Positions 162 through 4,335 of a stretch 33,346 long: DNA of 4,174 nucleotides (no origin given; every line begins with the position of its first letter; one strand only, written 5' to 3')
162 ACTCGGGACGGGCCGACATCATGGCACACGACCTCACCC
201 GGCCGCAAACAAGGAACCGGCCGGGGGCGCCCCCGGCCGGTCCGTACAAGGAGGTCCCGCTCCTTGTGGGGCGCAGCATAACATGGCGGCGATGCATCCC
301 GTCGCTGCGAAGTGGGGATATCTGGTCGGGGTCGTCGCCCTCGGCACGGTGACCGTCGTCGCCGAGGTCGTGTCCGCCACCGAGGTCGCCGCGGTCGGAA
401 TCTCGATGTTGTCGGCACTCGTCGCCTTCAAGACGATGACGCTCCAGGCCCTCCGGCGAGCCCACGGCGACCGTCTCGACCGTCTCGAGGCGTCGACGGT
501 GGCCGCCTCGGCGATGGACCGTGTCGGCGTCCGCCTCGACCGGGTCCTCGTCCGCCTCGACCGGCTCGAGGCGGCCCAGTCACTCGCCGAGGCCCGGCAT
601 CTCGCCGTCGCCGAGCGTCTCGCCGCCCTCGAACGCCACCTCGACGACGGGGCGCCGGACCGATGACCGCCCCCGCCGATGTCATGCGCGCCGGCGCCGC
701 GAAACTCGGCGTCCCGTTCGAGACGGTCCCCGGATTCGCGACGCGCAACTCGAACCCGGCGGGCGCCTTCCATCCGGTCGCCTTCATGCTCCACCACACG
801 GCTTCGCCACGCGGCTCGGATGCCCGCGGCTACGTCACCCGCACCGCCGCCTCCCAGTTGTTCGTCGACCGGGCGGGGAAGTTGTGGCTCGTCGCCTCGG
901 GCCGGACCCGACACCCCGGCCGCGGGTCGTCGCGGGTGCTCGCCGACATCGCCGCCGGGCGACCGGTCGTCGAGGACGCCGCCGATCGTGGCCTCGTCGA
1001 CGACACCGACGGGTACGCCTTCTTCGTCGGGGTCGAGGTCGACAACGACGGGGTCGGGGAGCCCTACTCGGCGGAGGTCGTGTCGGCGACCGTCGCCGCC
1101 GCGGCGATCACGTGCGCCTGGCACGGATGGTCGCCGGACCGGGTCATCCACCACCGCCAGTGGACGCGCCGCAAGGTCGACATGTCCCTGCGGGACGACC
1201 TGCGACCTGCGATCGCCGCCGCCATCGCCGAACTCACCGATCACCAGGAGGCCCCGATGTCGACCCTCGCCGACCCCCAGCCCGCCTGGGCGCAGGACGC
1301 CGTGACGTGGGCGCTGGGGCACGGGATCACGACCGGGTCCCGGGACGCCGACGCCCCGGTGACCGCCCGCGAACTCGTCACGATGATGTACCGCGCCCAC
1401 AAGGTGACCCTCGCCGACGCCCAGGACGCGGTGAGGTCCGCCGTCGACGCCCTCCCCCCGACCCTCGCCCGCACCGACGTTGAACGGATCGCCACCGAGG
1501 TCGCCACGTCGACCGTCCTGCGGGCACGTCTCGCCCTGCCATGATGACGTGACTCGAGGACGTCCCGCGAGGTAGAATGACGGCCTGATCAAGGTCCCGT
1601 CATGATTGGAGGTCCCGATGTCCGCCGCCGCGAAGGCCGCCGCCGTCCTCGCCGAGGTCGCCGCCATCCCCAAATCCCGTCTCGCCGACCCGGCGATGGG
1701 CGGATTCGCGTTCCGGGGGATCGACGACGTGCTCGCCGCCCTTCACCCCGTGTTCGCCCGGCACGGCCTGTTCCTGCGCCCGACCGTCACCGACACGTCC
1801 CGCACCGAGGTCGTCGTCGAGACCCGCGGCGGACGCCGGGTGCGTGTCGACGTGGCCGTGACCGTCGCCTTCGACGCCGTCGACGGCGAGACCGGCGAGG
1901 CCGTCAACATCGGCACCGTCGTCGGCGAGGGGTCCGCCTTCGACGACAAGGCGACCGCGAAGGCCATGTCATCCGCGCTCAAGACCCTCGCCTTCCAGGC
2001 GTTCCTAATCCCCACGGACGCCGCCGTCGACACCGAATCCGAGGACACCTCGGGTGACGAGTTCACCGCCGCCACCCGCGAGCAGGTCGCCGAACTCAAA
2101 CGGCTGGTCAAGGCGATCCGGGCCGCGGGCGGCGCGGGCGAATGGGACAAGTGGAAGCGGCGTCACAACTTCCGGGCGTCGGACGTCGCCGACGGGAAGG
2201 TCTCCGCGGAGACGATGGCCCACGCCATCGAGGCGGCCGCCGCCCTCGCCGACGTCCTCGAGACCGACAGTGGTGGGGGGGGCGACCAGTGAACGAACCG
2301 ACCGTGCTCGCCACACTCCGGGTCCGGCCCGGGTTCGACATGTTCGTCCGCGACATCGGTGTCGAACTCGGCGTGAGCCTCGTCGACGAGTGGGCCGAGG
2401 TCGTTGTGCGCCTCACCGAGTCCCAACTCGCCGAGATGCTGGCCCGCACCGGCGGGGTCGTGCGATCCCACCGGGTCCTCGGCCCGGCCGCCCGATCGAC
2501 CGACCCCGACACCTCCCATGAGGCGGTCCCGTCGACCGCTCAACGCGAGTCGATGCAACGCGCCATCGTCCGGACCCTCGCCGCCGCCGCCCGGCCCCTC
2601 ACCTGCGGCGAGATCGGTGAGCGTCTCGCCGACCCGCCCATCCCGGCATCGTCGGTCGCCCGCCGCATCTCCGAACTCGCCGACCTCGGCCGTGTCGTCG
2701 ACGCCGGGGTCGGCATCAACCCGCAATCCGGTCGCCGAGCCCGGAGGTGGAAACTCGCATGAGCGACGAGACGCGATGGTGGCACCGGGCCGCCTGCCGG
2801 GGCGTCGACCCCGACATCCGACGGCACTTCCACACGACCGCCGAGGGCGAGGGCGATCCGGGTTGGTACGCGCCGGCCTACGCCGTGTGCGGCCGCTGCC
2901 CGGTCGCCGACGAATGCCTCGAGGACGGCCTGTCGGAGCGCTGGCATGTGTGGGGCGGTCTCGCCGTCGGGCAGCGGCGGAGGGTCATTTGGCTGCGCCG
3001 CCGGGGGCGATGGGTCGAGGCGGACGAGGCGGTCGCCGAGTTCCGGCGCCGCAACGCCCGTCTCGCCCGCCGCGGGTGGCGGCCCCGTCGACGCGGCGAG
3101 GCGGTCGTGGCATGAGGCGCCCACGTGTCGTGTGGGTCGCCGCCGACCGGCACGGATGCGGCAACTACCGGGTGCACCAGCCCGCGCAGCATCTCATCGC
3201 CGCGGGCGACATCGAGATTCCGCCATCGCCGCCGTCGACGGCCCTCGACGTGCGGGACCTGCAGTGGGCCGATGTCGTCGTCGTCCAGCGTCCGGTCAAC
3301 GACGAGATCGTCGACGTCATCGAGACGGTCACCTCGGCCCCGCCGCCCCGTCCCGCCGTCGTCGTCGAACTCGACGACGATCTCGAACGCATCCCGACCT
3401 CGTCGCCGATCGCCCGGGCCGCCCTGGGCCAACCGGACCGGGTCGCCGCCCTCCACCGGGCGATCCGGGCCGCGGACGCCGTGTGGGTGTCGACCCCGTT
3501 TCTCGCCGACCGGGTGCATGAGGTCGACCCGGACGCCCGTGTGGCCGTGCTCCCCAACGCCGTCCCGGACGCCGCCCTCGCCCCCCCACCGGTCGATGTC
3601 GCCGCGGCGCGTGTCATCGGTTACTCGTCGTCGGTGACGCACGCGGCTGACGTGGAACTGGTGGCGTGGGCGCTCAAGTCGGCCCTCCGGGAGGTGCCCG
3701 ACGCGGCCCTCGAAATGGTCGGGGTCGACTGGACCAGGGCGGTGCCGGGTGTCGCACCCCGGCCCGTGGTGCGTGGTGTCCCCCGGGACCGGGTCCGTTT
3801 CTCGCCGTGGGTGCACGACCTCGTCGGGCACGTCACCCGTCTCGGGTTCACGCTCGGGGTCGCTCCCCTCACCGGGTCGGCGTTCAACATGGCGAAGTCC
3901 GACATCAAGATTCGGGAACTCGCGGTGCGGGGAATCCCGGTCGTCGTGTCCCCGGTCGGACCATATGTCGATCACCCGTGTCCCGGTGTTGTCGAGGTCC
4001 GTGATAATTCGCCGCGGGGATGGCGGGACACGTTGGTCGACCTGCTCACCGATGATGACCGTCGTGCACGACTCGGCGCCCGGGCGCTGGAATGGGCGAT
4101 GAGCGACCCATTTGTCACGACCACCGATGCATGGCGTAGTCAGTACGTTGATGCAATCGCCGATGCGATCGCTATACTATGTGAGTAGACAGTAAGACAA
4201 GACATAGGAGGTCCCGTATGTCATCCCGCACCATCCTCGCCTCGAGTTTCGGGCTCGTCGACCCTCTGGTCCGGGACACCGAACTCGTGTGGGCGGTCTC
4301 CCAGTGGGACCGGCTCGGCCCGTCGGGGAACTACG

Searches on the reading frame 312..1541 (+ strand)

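Call 71: search_protein_families(library=pfam, proteins=[window:312-1541:+], max_evalue=0.01)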
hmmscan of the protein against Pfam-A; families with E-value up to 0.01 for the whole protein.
window:312-1541:+ (410 aa): 1 family
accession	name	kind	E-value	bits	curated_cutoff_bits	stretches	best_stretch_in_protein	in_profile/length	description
PF01510.30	Amidase_2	-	3.9e-09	37.4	26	1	158-290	8-128/131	N-acetylmuramoyl-L-alanine amidase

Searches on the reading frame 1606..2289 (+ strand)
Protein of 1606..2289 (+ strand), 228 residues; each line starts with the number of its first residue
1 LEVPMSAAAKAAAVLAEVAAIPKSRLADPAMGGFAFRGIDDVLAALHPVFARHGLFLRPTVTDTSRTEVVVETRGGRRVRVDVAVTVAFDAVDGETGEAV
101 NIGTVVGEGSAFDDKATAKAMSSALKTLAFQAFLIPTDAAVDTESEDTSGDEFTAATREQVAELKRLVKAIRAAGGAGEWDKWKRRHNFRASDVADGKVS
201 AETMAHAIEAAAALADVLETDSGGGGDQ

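Call 17: search_protein_families(library=pfam, proteins=[window:1606-2289:+], max_evalue=0.01)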
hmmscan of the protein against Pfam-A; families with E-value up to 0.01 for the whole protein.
window:1606-2289:+ (228 aa): 1 family
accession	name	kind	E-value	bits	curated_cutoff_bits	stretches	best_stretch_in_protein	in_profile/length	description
PF04404.17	ERF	-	3.5e-12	47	25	1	9-153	3-134/153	ERF superfamily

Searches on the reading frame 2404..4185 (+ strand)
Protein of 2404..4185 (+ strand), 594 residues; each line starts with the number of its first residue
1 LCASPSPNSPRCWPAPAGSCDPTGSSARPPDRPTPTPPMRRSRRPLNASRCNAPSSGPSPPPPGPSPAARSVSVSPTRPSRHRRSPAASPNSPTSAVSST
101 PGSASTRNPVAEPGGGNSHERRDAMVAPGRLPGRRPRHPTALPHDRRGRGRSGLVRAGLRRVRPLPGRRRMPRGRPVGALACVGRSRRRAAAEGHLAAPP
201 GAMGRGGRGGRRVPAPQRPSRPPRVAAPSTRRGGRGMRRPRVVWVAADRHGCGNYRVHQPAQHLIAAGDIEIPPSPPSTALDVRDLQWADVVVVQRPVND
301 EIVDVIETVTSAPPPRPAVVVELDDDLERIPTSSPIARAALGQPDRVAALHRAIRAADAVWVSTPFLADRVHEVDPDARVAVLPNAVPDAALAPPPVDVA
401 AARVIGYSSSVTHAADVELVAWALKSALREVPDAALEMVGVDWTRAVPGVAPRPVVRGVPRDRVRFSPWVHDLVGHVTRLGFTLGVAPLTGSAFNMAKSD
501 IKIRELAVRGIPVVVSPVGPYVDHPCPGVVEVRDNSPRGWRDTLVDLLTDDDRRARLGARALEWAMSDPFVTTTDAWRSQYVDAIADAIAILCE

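Call 71: search_protein_families(library=pfam, proteins=[window:2404-4185:+], max_evalue=0.01)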
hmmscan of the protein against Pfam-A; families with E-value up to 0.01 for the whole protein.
window:2404-4185:+ (594 aa): 1 family
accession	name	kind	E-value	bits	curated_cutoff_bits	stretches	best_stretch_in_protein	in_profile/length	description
PF18604.6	PreAtp-grasp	-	0.0024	18.8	27.5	0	290-371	12-84/94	Pre ATP-grasp domain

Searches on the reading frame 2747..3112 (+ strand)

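Call 17: search_protein_families(library=pfam, proteins=[window:2747-3112:+], max_evalue=0.01)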
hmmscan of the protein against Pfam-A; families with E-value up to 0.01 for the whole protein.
window:2747-3112:+ (122 aa): 1 family
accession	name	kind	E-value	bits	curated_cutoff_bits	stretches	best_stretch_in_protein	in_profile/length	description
PF02467.21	Whib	-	1.1e-10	42.3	23.6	1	11-79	1-64/65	Transcription factor WhiB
